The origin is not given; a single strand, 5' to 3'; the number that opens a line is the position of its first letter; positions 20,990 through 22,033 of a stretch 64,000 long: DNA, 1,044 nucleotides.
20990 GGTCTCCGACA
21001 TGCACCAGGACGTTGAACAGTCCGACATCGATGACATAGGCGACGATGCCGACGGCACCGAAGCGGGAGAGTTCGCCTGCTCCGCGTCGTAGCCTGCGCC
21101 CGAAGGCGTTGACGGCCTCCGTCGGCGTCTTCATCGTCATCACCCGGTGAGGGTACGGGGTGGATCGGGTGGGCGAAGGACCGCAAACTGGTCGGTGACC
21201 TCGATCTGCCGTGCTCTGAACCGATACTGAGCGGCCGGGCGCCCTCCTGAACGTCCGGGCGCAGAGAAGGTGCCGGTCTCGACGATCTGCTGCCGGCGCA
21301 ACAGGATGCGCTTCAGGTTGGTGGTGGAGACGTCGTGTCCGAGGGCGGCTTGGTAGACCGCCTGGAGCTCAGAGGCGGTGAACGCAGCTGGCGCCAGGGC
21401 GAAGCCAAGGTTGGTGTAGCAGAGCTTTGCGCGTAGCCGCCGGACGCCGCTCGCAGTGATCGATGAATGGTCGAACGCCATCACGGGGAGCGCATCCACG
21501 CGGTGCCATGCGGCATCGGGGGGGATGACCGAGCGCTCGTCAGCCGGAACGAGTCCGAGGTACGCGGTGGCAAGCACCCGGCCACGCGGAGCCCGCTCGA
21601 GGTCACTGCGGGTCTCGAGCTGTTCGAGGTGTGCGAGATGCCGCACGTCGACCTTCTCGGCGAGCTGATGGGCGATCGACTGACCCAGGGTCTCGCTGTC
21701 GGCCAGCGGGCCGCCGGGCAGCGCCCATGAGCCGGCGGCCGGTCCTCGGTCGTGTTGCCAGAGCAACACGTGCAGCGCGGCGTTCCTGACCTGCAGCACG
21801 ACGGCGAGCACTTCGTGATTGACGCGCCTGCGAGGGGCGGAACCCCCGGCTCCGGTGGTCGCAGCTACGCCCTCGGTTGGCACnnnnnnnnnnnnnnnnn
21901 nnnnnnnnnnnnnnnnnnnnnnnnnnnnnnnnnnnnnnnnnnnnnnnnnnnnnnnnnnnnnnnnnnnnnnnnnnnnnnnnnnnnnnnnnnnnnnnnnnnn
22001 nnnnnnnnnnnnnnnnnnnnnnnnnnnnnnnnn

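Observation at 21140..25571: NrtR regulon core: nrtR divergent from nadA-nadB-nadC, with a 27-bp palindromic candidate operator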

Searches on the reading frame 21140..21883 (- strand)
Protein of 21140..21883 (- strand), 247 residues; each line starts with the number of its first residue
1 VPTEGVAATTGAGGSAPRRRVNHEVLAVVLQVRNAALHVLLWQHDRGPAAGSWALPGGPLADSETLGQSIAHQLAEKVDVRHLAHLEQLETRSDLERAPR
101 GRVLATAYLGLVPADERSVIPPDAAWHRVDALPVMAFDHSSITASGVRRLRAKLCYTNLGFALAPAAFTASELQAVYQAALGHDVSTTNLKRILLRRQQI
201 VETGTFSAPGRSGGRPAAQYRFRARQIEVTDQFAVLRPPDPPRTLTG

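Call 3: search_protein_families(library=pfam, proteins=[window:21140-21883:-])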
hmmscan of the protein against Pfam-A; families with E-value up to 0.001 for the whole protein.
window:21140-21883:- (247 aa): 3 families
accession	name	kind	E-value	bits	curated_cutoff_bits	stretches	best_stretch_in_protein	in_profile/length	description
PF21906.2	NrtR_WHD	-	2.3e-10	40.9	27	1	160-222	1-61/61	NrtR DNA-binding winged helix domain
PF19368.5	AraR_C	-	8.3e-07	29.6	23.8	1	156-228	1-72/82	AraR C-terminal winged HTH domain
PF00293.34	NUDIX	-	9e-06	26.2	21.1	1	27-136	6-124/134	NUDIX domain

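Call 11: find_homologous_proteins(query=window:21140-21883:-, max_evalue=1e-10)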
Query window:21140-21883:- (247 aa): 7961 proteins with E <= 1e-10 among 8000 candidates; the best 120 are listed.
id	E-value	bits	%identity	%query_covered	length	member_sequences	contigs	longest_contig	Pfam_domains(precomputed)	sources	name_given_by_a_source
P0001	2.8e-157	539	100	100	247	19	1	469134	PF21906.3,PF19368.6,PF00293.35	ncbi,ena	-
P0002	2.6e-140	484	100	90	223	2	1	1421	PF21906.3,PF19368.6,PF00293.35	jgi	jgi:hypothetical protein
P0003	1.6e-137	475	89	100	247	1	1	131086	PF21906.3,PF19368.6,PF00293.35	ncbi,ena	-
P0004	2.8e-136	470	87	100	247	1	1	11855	PF21906.3,PF19368.6,PF00293.35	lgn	-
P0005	2.7e-127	441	86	98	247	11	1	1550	PF21906.3,PF19368.6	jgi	jgi:hypothetical protein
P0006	2.3e-124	432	88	92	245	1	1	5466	PF21906.3,PF19368.6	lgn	-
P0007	1.1e-123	429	83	100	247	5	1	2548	PF21906.3,PF19368.6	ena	-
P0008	2.3e-122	425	89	88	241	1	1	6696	PF21906.3,PF19368.6,PF00293.35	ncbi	ncbi:MAG: NUDIX domain-containing protein [Actinomycetes bacterium]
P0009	1.1e-120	420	85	92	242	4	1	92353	PF21906.3,PF19368.6,PF00293.35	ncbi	-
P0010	1.1e-120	419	82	92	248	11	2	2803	PF21906.3,PF19368.6,PF00293.35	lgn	-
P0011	1.3e-120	419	84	92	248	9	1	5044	PF21906.3,PF19368.6,PF00293.35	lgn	-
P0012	5.9e-120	417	80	100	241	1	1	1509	PF21906.3,PF19368.6,PF00293.35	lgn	-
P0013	6.8e-120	417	85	91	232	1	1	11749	PF21906.3,PF19368.6,PF00293.35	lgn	-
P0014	7.4e-120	417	84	91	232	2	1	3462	PF21906.3,PF19368.6,PF00293.35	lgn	-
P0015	8.7e-120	417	82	92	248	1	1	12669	PF21906.3,PF19368.6,PF00293.35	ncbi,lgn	-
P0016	1.1e-119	416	80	95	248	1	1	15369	PF21906.3,PF19368.6,PF00293.35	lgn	-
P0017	4.3e-119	414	83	91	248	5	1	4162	PF21906.3,PF19368.6,PF00293.35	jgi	jgi:ADP-ribose pyrophosphatase YjhB (NUDIX family)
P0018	5.9e-119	414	83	91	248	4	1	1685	PF21906.3,PF19368.6,PF00293.35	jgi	-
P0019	1.4e-118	413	83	91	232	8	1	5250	PF21906.3,PF19368.6,PF00293.35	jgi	jgi:8-oxo-dGTP diphosphatase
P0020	1.8e-118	412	81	92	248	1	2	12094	PF21906.3,PF19368.6,PF00293.35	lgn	-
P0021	2.8e-118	412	80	97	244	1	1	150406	PF21906.3,PF19368.6,PF00293.35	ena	-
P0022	3.9e-118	411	83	91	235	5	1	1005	PF21906.3,PF19368.6,PF00293.35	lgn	-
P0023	1.1e-114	400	78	96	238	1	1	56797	PF21906.3,PF19368.6,PF00293.35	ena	-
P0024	5.4e-114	398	78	95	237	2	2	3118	PF21906.3,PF19368.6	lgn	-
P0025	1.4e-113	396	79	93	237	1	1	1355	PF21906.3,PF19368.6,PF00293.35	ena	-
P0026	1.9e-113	396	80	93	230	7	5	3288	PF21906.3,PF19368.6,PF00293.35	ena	-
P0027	4.9e-113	394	80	92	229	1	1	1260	PF21906.3,PF19368.6,PF00293.35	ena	-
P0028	8.2e-113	394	78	92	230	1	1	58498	PF21906.3,PF19368.6,PF00293.35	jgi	jgi:hypothetical protein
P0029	1.2e-112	393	80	91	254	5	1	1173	PF21906.3,PF19368.6,PF00293.35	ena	-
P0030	1.4e-112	393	79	92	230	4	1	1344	PF21906.3,PF19368.6,PF00293.35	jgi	jgi:hypothetical protein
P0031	7.2e-112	391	80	91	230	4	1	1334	PF21906.3,PF19368.6,PF00293.35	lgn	-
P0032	5.0e-111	388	79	92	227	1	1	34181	PF21906.3,PF19368.6,PF00293.35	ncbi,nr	ncbi:MAG TPA: NUDIX domain-containing protein [Actinomycetes bacterium]|nr:NUDIX domain-containing p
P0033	5.5e-111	388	75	98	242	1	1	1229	PF21906.3,PF19368.6,PF00293.35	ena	-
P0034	7.2e-111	387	79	91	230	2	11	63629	PF21906.3,PF19368.6,PF00293.35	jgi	jgi:hypothetical protein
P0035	1.2e-110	387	80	91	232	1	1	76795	PF21906.3,PF19368.6,PF00293.35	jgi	jgi:hypothetical protein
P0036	1.9e-110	386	78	92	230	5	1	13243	PF21906.3,PF19368.6,PF00293.35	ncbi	ncbi:MAG: NUDIX hydrolase [Actinomycetes bacterium]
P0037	2.6e-110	386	76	98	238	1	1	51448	PF21906.3,PF19368.6,PF00293.35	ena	-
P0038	2.8e-109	382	78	92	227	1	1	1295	PF21906.3,PF19368.6,PF00293.35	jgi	jgi:hypothetical protein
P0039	5.7e-108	378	77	91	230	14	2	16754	PF21906.3,PF19368.6,PF00293.35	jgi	jgi:hypothetical protein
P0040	8.7e-108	377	77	92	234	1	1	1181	PF21906.3,PF19368.6,PF00293.35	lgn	-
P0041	8.6e-105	367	74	91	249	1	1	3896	PF21906.3,PF19368.6,PF00293.35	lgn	-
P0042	1.7e-102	360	88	78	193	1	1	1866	PF21906.3,PF19368.6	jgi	jgi:hypothetical protein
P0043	3.1e-102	359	74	92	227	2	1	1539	PF21906.3,PF19368.6,PF00293.35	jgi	jgi:hypothetical protein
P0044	9.9e-102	357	74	92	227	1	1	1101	PF21906.3,PF19368.6,PF00293.35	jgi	jgi:hypothetical protein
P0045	3.0e-101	356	73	92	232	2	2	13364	PF21906.3,PF19368.6,PF00293.35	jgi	jgi:ADP-ribose pyrophosphatase YjhB (NUDIX family)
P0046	5.8e-101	355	77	88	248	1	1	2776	PF21906.3,PF19368.6,PF00293.35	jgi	jgi:8-oxo-dGTP diphosphatase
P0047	7.8e-101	354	76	89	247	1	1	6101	PF21906.3,PF19368.6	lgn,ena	-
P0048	9.7e-101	354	75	89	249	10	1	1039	PF21906.3,PF19368.6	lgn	-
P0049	1.4e-100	354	74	89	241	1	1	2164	PF21906.3,PF19368.6,PF00293.35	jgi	jgi:ADP-ribose pyrophosphatase YjhB (NUDIX family)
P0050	3.0e-100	353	74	89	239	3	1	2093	PF21906.3,PF19368.6,PF00293.35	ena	-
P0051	6.4e-100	352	74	89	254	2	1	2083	PF21906.3,PF19368.6,PF00293.35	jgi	-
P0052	8.0e-100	351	77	89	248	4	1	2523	PF21906.3,PF19368.6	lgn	-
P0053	2.2e-99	350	74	89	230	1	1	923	PF21906.3,PF19368.6,PF00293.35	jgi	-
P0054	7.9e-99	348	76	84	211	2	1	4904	PF21906.3,PF19368.6,PF00293.35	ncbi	ncbi:MAG: NUDIX hydrolase, partial [Actinomycetes bacterium]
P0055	1.5e-98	347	71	93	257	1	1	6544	PF21906.3,PF00293.35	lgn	-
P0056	1.8e-98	347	75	89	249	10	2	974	PF21906.3,PF19368.6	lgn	-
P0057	2.9e-98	346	74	89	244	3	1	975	PF21906.3,PF19368.6,PF00293.35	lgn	-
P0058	5.0e-98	345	73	87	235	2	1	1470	PF21906.3,PF19368.6,PF00293.35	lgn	-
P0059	1.4e-97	344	72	91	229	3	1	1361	PF21906.3,PF19368.6,PF00293.35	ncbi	-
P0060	1.6e-97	344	72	89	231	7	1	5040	PF21906.3,PF19368.6,PF00293.35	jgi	-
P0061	4.2e-96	339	67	97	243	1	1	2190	PF21906.3,PF19368.6,PF00293.35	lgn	-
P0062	8.3e-96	338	70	90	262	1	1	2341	PF21906.3,PF19368.6,PF00293.35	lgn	-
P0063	8.5e-96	338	71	89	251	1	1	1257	PF21906.3,PF19368.6,PF00293.35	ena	-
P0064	2.2e-95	337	72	89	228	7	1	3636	PF21906.3,PF19368.6,PF00293.35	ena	-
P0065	9.3e-95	335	71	91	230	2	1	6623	PF21906.3,PF19368.6,PF00293.35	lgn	-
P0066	1.6e-94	334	72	89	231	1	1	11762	PF21906.3,PF19368.6,PF00293.35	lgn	-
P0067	1.6e-94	334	73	88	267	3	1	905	PF21906.3,PF00293.35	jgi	jgi:ADP-ribose pyrophosphatase YjhB (NUDIX family)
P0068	2.2e-94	333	73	87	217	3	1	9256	PF21906.3,PF19368.6,PF00293.35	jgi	-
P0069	6.8e-94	332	70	89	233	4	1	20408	PF21906.3,PF19368.6,PF00293.35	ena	-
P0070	9.6e-94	331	72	89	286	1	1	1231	PF21906.3,PF19368.6,PF00293.35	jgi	jgi:8-oxo-dGTP diphosphatase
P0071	3.6e-93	329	70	89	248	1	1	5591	PF21906.3,PF19368.6,PF00293.35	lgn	-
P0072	3.7e-92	326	68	91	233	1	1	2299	PF21906.3,PF19368.6,PF00293.35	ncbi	ncbi:MAG: NUDIX domain-containing protein [Candidatus Nanopelagicales bacterium]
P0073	1.7e-91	324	70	89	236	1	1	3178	PF21906.3,PF19368.6,PF00293.35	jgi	jgi:ADP-ribose pyrophosphatase YjhB (NUDIX family)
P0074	7.8e-91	322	81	75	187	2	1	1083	PF21906.3,PF19368.6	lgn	-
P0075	1.4e-89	318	69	89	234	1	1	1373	PF21906.3,PF19368.6,PF00293.35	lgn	-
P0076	3.9e-88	313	70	89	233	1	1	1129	PF21906.3,PF19368.6,PF00293.35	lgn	-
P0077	2.2e-87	310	70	88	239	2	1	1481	PF21906.3,PF19368.6,PF00293.35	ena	-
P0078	3.7e-87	310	66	93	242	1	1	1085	PF21906.3,PF19368.6,PF00293.35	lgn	-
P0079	9.1e-87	308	68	88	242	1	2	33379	PF21906.3,PF19368.6,PF00293.35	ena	-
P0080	1.2e-86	308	66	88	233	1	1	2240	PF21906.3,PF19368.6,PF00293.35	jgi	jgi:8-oxo-dGTP diphosphatase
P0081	1.5e-86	308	65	91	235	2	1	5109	PF21906.3,PF00293.35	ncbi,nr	ncbi:MAG: NUDIX hydrolase [Streptosporangiales bacterium]|nr:NUDIX hydrolase [Streptosporangiales ba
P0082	1.7e-86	308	65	91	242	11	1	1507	PF21906.3,PF19368.6,PF00293.35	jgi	jgi:ADP-ribose pyrophosphatase YjhB (NUDIX family)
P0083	1.8e-86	307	65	88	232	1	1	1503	PF21906.3,PF19368.6,PF00293.35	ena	-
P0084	3.0e-86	307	68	89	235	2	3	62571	PF21906.3,PF19368.6,PF00293.35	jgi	jgi:ADP-ribose pyrophosphatase YjhB (NUDIX family)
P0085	4.0e-86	306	62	93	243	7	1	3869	PF21906.3,PF19368.6,PF00293.35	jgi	jgi:ADP-ribose pyrophosphatase YjhB (NUDIX family)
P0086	4.4e-86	306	64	95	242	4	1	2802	PF21906.3,PF19368.6,PF00293.35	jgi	jgi:8-oxo-dGTP diphosphatase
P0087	4.5e-86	306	64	94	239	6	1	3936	PF21906.3,PF19368.6,PF00293.35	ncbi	-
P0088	6.5e-86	306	65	88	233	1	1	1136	PF21906.3,PF19368.6,PF00293.35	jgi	jgi:8-oxo-dGTP diphosphatase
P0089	6.6e-86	306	68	88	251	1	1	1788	PF21906.3,PF19368.6,PF00293.35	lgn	-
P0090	7.3e-86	305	63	93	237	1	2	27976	PF21906.3,PF19368.6,PF00293.35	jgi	jgi:ADP-ribose pyrophosphatase YjhB (NUDIX family)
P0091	1.0e-85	305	65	88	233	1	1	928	PF21906.3,PF19368.6,PF00293.35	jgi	jgi:8-oxo-dGTP diphosphatase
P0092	1.2e-85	305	64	91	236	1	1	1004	PF21906.3,PF19368.6,PF00293.35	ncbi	-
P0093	1.3e-85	305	69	88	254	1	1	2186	PF21906.3,PF19368.6,PF00293.35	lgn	-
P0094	1.6e-85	304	64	92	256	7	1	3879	PF21906.3,PF19368.6,PF00293.35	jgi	jgi:ADP-ribose pyrophosphatase YjhB (NUDIX family)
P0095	1.7e-85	304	65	94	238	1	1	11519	PF21906.3,PF19368.6,PF00293.35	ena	-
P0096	1.7e-85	304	63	93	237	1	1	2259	PF21906.3,PF19368.6,PF00293.35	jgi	jgi:ADP-ribose pyrophosphatase YjhB (NUDIX family)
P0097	2.0e-85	304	65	91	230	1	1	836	PF21906.3,PF19368.6,PF00293.35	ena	-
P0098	2.3e-85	304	61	94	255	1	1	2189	PF21906.3,PF19368.6,PF00293.35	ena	-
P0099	2.3e-85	304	66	89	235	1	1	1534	PF21906.3,PF19368.6,PF00293.35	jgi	jgi:ADP-ribose pyrophosphatase YjhB (NUDIX family)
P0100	2.9e-85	304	65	92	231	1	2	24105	PF21906.3,PF19368.6,PF00293.35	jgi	jgi:ADP-ribose pyrophosphatase YjhB (NUDIX family)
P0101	3.5e-85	303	64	88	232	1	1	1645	PF21906.3,PF19368.6,PF00293.35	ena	-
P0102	3.8e-85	303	65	88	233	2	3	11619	PF21906.3,PF19368.6,PF00293.35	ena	-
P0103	3.9e-85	303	66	91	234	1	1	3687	PF21906.3,PF19368.6,PF00293.35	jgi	jgi:ADP-ribose pyrophosphatase YjhB (NUDIX family)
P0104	4.3e-85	303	67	88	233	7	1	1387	PF21906.3,PF19368.6,PF00293.35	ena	-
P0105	4.5e-85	303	67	88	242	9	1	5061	PF21906.3,PF19368.6,PF00293.35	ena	-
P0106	4.7e-85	303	64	91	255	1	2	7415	PF21906.3,PF19368.6,PF00293.35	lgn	-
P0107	4.9e-85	303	65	88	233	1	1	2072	PF21906.3,PF19368.6,PF00293.35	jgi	jgi:ADP-ribose pyrophosphatase YjhB (NUDIX family)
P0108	5.2e-85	303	66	89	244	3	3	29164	PF21906.3,PF19368.6,PF00293.35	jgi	-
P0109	6.0e-85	303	73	79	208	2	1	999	PF21906.3,PF00293.35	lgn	-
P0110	6.0e-85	303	63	93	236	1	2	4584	PF21906.3,PF19368.6,PF00293.35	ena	-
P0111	6.3e-85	302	64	91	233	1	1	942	PF21906.3,PF19368.6,PF00293.35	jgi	jgi:8-oxo-dGTP diphosphatase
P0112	6.4e-85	302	63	93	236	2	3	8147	PF21906.3,PF19368.6,PF00293.35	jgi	-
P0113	7.0e-85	302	63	95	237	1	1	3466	PF21906.3,PF19368.6,PF00293.35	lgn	-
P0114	7.0e-85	302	65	88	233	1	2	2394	PF21906.3,PF19368.6,PF00293.35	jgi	jgi:8-oxo-dGTP diphosphatase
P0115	7.6e-85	302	65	88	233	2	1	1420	PF21906.3,PF19368.6,PF00293.35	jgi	-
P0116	7.8e-85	302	65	94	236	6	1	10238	PF21906.3,PF19368.6,PF00293.35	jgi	jgi:ADP-ribose pyrophosphatase YjhB (NUDIX family)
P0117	8.6e-85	302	65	88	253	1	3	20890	PF21906.3,PF19368.6,PF00293.35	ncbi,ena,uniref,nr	ncbi:MAG: Nudix-related transcriptional regulator NrtR [uncultured Blastococcus sp.]|uniref:Nudix-re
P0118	8.8e-85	302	64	94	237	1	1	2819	PF21906.3,PF19368.6,PF00293.35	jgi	jgi:ADP-ribose pyrophosphatase YjhB (NUDIX family)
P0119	9.5e-85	302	65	88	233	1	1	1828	PF21906.3,PF19368.6,PF00293.35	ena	-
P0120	9.5e-85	302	64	93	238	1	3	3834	PF21906.3,PF19368.6,PF00293.35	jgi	jgi:ADP-ribose pyrophosphatase YjhB (NUDIX family)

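Call 13: find_related_loci(query=A1, collection=genome_contigs, flank=5000)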
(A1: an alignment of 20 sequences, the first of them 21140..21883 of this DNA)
Query A1 (247 aa) in genome_contigs; peptide patterns used: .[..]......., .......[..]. (x = any residue, [..] = any of these).
599 stretches matched a pattern (row limit reached: there are more); 586 encode a relative of the query (tblastn E <= 1e-3); the best 80 are kept; 80 distinct loci.
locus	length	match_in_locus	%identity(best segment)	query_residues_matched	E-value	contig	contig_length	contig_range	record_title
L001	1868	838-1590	80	5-247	2e-138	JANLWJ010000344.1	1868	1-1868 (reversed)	MAG: Actinomycetes bacterium isolate OTE_20_metabat_391 OTE_20_k141_3029755, whole genome shotgun sequence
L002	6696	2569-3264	85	6-239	2e-128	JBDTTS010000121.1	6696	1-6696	MAG: Actinomycetes bacterium isolate cluster3_bin.301 NODE_59599_length_6696_cov_5.130703, whole genome shotgun sequence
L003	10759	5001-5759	79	6-247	5e-125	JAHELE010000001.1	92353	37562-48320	MAG: Actinomycetes bacterium isolate Ww61 NODE_289_length_92353_cov_4.071613, whole genome shotgun sequence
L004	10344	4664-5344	82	21-247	3e-124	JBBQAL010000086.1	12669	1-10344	MAG: Candidatus Nanopelagicales bacterium isolate Co_metawrap_1463 Cmw_1463_k141_21772196_length_12669_cov_11.8651, whol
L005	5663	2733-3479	76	3-247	3e-121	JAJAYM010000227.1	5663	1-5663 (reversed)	MAG: Actinomycetes bacterium isolate CAN_BIN10 c_000000123744, whole genome shotgun sequence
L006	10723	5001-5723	76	4-247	1e-116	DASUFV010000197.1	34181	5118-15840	MAG TPA_asm: Actinomycetes bacterium isolate SMAG_U1388 k141_767525, whole genome shotgun sequence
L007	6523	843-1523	78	21-247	8e-115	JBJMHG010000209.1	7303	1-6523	MAG: Actinomycetes bacterium isolate 12C16O_0h_50_unf_bin_17 k141_411303, whole genome shotgun sequence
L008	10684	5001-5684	75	22-240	3e-103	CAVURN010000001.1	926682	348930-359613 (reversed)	MAG: uncultured Actinomycetota bacterium isolate MFD09730.bin.2.141 genome assembly, contig: contig_10387, whole genome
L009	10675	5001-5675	72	22-245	2e-100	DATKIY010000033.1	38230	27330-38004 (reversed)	MAG TPA_asm: Actinomycetes bacterium isolate SMAG_U14616 k141_1827973, whole genome shotgun sequence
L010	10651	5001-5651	68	23-239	8e-90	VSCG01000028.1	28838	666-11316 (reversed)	MAG: Micromonosporaceae bacterium isolate ZCMRG10 NODE_239_length_28838_cov_10.439669, whole genome shotgun sequence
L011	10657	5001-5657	66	21-239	3e-89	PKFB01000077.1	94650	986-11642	MAG: Actinomycetales bacterium isolate RSA1 c_000000000061, whole genome shotgun sequence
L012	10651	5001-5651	65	23-239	4e-88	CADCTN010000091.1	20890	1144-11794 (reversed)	MAG: uncultured Blastococcus sp. isolate AVDCRST_MAG52 genome assembly, contig: NODE225, whole genome shotgun sequence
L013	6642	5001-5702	61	6-239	1e-87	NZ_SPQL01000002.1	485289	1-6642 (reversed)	Blastococcus sp. CT_GayMR19 NODE_2_length_485289_cov_137.355273, whole genome shotgun sequence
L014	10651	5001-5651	67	23-239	1e-87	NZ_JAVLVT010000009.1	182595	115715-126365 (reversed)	Lipingzhangella rawalii strain LS1_29 Scaffold_9, whole genome shotgun sequence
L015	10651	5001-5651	66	23-239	2e-87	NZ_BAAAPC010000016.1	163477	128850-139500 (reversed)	Nocardiopsis rhodophaea strain JCM 15313 sequence16, whole genome shotgun sequence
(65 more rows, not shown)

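Call 19: search_solved_structures(query=window:21140-21883:-, max_evalue=0.001, show_alignments=2)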
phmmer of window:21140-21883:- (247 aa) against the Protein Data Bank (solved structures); distinct sequences matched with E-value up to 0.001: 6.
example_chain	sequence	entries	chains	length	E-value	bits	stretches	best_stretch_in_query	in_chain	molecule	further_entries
5bs6_A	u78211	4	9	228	9.2e-20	74.3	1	33-227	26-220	transcriptional regulator AraR | transcriptional factor AraR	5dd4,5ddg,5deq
7q91_A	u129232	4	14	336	7.1e-16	61.6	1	134-226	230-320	NADQ transcription factor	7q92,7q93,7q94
3gz5_A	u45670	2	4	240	1.5e-15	60.6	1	27-221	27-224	MutT/nudix family protein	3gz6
2fml_A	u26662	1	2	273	5.7e-09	39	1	36-116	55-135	MutT/nudix family protein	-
3gz8_A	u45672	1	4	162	4.7e-08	36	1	27-156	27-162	MutT/nudix family protein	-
2qjt_B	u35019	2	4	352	0.00028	23.7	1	38-121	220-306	Nicotinamide-nucleotide adenylyltransferase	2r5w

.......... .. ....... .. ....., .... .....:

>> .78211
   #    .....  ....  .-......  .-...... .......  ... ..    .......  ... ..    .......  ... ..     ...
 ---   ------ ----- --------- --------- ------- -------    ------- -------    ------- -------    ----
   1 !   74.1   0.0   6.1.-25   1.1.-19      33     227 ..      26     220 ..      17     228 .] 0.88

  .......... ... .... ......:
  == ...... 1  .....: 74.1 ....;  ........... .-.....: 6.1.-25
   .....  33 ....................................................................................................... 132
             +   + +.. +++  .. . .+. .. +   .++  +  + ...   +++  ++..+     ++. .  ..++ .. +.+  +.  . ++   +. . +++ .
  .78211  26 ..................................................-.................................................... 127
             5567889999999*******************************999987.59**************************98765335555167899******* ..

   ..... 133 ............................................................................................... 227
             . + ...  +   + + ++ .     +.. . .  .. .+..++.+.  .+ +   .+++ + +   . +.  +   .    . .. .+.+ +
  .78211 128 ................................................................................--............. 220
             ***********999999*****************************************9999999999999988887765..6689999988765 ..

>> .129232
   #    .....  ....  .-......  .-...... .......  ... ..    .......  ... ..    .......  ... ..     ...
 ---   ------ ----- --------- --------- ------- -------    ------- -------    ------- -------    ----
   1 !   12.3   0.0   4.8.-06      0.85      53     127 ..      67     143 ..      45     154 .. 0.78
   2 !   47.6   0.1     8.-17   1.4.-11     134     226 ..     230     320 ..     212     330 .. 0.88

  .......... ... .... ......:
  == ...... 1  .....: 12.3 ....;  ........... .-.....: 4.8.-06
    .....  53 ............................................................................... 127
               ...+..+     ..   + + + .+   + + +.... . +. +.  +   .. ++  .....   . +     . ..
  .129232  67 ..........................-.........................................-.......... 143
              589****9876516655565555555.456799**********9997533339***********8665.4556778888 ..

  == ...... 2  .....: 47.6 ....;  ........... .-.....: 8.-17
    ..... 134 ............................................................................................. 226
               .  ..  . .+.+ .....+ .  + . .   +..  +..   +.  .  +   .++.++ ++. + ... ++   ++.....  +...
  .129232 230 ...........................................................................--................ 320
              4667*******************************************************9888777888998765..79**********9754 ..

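Call 26: find_encoding_contigs(protein=window:21140-21883:-, flank=2000, max_places=3)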
Protein window:21140-21883:- (247 aa): no gene with exactly this product is on record in the collection.

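Call 27: find_encoding_contigs(protein=P0001, flank=10000, max_places=3)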
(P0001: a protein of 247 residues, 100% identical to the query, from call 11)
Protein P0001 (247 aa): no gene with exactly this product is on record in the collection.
